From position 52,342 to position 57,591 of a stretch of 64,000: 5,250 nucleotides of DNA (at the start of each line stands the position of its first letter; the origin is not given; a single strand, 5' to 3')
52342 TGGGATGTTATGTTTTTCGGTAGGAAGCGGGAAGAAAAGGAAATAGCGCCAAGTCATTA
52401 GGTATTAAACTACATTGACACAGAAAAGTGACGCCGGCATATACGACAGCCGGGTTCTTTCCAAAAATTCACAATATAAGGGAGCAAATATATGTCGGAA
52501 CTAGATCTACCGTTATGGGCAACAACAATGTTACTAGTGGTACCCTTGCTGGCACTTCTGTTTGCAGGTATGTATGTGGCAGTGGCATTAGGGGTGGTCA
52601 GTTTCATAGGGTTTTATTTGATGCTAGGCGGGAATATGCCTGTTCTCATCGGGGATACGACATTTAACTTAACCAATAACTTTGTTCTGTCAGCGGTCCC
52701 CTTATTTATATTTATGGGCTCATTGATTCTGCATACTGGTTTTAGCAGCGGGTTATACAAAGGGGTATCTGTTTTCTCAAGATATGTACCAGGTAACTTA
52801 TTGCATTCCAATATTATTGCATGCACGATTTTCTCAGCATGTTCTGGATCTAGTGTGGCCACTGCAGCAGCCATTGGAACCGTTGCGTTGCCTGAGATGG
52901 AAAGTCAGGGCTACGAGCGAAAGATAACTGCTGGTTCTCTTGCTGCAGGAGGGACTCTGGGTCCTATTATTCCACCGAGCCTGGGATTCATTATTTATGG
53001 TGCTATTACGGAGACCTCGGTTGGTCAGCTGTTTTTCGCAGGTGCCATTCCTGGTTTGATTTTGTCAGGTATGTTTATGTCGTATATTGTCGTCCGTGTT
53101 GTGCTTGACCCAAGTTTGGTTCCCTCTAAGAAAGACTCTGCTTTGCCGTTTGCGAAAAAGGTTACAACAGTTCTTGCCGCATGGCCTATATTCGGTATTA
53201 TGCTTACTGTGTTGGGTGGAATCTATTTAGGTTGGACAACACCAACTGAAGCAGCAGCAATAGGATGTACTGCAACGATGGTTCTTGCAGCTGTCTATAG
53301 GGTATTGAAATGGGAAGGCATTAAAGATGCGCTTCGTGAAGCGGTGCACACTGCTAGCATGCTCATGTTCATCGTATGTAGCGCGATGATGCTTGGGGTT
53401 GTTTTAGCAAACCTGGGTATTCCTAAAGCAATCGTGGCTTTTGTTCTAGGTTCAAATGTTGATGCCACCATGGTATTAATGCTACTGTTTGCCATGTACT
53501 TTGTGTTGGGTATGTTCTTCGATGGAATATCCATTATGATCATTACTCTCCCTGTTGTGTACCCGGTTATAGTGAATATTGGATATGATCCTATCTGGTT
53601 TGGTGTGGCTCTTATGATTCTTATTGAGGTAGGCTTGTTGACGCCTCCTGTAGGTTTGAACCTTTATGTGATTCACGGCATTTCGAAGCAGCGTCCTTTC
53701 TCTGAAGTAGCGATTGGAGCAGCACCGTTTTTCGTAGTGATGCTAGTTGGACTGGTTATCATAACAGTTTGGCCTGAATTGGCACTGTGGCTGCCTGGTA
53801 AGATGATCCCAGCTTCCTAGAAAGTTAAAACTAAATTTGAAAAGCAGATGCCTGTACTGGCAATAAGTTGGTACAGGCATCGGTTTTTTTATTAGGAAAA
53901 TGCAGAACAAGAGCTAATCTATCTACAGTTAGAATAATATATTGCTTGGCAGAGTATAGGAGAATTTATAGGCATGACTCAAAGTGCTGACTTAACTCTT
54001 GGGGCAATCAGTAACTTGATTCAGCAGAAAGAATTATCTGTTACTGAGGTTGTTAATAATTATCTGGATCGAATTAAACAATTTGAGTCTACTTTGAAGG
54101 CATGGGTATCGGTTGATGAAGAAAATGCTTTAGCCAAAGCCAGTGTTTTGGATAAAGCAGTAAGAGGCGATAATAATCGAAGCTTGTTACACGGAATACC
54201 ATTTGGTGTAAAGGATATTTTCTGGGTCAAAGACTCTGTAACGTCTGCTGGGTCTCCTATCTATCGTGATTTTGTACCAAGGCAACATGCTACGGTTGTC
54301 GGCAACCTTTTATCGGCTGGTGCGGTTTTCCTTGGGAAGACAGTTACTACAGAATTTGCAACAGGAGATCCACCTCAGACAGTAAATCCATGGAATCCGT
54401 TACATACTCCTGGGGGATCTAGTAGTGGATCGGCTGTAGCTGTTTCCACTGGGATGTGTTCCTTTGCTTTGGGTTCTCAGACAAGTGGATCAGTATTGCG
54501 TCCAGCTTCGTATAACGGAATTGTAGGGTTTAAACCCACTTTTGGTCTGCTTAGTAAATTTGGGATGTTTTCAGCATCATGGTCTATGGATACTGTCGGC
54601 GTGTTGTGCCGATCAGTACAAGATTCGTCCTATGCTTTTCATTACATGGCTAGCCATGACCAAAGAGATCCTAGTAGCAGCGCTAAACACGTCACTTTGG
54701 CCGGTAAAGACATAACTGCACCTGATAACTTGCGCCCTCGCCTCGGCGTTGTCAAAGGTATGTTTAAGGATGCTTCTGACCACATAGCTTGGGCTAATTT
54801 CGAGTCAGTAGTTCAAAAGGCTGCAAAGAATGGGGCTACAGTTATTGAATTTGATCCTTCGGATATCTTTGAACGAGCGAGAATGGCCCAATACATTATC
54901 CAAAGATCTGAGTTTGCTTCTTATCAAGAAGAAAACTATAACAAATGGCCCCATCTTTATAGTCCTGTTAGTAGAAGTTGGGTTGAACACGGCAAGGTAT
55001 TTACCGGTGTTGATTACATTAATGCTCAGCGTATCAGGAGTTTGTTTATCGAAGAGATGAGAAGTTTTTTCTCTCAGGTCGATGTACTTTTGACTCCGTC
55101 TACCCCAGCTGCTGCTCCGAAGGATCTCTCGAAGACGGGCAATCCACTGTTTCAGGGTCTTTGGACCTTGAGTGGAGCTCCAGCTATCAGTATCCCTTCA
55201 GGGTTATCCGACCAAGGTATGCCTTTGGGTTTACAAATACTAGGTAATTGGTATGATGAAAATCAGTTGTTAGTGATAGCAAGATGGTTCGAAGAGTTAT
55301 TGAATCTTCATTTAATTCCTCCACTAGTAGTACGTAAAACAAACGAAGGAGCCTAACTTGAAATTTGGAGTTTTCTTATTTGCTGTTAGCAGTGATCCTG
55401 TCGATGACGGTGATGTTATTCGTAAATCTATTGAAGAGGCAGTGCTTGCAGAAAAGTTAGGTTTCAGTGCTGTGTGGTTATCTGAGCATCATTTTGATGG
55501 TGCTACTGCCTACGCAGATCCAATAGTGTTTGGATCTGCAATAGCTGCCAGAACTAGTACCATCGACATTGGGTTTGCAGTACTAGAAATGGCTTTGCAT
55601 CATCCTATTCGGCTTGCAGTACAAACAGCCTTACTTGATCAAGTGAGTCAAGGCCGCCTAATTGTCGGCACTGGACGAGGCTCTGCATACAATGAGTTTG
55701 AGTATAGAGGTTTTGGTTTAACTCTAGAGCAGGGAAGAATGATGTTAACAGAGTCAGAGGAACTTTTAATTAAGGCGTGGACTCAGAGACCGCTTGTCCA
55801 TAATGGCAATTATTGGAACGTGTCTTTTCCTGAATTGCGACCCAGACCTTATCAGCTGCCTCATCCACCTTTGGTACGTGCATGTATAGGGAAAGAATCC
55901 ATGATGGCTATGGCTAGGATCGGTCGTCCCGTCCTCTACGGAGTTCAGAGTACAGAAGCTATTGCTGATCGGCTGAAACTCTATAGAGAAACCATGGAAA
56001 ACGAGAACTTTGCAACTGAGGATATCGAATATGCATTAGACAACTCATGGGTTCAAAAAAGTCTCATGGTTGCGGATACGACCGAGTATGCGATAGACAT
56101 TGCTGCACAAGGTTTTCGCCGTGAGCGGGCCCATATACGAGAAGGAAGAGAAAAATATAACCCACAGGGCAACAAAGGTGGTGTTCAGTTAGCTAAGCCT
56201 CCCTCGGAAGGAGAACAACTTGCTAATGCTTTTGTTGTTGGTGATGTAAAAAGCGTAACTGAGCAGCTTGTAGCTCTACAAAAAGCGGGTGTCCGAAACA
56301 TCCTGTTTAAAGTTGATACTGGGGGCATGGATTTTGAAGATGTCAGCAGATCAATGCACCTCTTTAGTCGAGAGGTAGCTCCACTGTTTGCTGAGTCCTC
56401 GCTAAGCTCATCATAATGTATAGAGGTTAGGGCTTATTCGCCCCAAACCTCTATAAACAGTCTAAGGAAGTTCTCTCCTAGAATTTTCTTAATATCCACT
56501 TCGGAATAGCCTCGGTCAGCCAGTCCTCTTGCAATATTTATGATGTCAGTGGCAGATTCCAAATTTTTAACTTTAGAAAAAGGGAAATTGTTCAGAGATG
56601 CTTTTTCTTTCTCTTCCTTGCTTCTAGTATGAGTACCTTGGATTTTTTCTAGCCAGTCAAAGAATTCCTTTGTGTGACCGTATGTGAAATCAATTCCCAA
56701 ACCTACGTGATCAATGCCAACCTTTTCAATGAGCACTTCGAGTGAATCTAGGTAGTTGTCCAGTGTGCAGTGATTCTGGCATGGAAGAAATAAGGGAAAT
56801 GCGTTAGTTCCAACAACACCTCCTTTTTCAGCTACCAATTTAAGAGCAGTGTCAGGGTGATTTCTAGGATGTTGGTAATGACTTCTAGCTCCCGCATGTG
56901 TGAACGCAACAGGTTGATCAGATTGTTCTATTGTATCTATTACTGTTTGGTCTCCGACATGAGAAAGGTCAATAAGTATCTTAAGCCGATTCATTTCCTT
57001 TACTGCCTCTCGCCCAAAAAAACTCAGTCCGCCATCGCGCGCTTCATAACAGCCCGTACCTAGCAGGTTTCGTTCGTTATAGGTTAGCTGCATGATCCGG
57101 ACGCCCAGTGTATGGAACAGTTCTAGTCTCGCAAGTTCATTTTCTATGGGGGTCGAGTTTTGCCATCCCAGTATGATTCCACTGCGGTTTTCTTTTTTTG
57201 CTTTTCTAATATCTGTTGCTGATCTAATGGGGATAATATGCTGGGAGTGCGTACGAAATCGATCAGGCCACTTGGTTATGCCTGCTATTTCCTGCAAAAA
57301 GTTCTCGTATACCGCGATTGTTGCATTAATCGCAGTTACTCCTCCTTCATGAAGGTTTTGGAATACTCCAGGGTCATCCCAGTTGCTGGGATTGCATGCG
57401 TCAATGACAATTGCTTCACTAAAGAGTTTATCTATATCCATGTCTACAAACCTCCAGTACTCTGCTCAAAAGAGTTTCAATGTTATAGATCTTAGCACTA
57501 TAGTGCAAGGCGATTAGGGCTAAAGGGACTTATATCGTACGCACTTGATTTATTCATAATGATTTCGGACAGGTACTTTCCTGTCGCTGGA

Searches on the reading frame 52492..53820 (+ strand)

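Call 59: search_protein_families(library=pfam, proteins=[window:52492-53820:+], max_evalue=0.00001)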
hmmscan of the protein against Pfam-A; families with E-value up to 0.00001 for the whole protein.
window:52492-53820:+ (442 aa): 1 family
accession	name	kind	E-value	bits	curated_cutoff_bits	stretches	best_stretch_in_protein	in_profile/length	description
PF06808.19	DctM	-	4.9e-84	283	23.8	1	17-430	2-413/413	Tripartite ATP-independent periplasmic transporter, DctM component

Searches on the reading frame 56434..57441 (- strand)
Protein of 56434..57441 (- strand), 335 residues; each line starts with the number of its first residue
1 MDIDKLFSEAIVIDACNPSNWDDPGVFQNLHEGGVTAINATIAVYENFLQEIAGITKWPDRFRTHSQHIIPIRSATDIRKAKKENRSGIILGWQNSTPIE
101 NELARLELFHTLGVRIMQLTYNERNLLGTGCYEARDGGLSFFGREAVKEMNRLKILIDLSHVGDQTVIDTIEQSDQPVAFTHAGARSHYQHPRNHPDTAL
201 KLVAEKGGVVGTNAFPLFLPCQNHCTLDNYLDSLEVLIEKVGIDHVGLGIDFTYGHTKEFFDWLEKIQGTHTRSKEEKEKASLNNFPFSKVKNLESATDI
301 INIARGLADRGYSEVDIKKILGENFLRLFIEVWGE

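Call 59: search_protein_families(library=pfam, proteins=[window:56434-57441:-], max_evalue=0.00001)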
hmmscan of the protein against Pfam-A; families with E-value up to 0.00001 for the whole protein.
window:56434-57441:- (335 aa): 1 family
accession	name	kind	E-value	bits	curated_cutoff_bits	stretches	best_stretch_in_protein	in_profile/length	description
PF01244.27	Peptidase_M19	-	1e-81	275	26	1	27-329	39-317/319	Membrane dipeptidase (Peptidase family M19)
